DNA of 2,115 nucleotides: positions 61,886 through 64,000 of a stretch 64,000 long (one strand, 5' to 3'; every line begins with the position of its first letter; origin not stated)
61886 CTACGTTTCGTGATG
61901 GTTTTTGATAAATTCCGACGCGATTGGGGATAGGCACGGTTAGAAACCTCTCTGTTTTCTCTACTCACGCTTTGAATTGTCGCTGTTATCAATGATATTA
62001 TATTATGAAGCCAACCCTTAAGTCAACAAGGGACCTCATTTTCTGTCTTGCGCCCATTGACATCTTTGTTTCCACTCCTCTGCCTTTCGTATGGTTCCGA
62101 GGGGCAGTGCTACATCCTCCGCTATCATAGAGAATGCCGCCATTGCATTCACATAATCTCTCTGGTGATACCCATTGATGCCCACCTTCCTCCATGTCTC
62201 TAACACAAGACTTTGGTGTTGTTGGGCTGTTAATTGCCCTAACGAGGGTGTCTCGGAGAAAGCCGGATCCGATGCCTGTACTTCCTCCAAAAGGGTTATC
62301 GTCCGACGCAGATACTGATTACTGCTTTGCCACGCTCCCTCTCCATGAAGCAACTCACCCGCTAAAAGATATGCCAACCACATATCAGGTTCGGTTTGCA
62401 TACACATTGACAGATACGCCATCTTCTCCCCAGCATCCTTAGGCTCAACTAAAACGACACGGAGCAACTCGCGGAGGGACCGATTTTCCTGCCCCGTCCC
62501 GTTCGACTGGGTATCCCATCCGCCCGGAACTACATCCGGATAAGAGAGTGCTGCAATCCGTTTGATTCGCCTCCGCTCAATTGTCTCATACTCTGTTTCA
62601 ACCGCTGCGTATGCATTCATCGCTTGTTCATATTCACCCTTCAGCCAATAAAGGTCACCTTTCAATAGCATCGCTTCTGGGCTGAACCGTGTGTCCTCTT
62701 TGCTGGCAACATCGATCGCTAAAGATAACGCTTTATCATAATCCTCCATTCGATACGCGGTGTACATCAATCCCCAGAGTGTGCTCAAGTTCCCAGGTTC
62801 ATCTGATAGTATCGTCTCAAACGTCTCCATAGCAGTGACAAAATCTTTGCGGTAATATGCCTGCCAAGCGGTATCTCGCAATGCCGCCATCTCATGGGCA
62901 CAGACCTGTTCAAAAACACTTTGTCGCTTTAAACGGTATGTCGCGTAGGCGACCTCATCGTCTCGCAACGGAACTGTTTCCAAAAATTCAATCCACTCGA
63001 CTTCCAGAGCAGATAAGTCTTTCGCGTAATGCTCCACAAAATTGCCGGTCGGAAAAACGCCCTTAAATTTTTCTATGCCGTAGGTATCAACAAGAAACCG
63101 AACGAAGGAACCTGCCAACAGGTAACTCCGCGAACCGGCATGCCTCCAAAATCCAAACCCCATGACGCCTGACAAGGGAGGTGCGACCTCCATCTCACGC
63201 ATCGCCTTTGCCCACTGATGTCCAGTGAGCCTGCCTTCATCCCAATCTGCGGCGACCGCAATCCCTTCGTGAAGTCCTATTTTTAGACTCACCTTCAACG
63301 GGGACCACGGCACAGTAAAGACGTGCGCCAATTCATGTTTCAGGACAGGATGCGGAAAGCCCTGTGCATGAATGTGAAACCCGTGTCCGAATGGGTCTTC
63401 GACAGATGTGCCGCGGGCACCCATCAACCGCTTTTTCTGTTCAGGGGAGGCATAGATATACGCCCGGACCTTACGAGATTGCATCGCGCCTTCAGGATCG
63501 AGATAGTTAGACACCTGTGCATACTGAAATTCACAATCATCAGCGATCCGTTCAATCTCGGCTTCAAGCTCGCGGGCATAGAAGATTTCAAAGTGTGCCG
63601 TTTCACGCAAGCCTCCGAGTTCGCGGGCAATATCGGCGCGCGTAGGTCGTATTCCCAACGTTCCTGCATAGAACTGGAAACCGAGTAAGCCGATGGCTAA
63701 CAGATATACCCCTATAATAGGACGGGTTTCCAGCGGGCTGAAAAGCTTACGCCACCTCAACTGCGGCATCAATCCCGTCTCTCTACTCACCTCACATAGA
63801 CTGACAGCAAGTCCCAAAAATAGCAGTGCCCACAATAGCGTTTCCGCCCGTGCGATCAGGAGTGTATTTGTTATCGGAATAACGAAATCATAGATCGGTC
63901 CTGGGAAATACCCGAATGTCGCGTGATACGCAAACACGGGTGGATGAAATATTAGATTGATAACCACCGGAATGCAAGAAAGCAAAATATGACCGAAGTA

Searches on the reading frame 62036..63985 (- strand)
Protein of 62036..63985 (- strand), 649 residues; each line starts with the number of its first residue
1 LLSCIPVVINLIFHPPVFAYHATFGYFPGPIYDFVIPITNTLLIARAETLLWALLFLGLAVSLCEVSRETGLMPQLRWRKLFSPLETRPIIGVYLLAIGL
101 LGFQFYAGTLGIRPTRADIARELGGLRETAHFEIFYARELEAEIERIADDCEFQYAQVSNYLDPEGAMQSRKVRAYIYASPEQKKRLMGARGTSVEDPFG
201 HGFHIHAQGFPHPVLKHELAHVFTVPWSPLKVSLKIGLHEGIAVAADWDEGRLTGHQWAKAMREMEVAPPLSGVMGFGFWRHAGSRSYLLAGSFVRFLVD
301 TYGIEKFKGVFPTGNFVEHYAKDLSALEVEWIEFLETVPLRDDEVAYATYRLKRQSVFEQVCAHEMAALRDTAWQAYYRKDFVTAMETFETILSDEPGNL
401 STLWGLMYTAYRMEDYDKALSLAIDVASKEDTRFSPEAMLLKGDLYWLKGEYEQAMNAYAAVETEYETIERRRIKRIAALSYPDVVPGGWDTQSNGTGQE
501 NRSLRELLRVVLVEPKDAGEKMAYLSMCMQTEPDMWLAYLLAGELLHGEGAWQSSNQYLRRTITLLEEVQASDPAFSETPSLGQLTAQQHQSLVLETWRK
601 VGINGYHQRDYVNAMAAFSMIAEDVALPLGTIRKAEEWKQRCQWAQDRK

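Call 22: search_protein_families(library=ncbifam, proteins=[window:62036-63985:-], max_evalue=1e-8)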
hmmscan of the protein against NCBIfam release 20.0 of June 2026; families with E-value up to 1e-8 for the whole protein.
window:62036-63985:- (649 aa): 0 families

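Call 30: search_protein_families(library=pfam, proteins=[window:62036-63985:-], max_evalue=0.00001)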
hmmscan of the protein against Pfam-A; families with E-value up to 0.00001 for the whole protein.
window:62036-63985:- (649 aa): 2 families
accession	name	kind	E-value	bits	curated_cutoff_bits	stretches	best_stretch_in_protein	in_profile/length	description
PF14559.12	TPR_19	-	4.4e-07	30.6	25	0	379-424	4-49/68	Tetratricopeptide repeat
PF13432.12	TPR_16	-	2.5e-06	28.2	32.7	0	409-462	6-57/65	Tetratricopeptide repeat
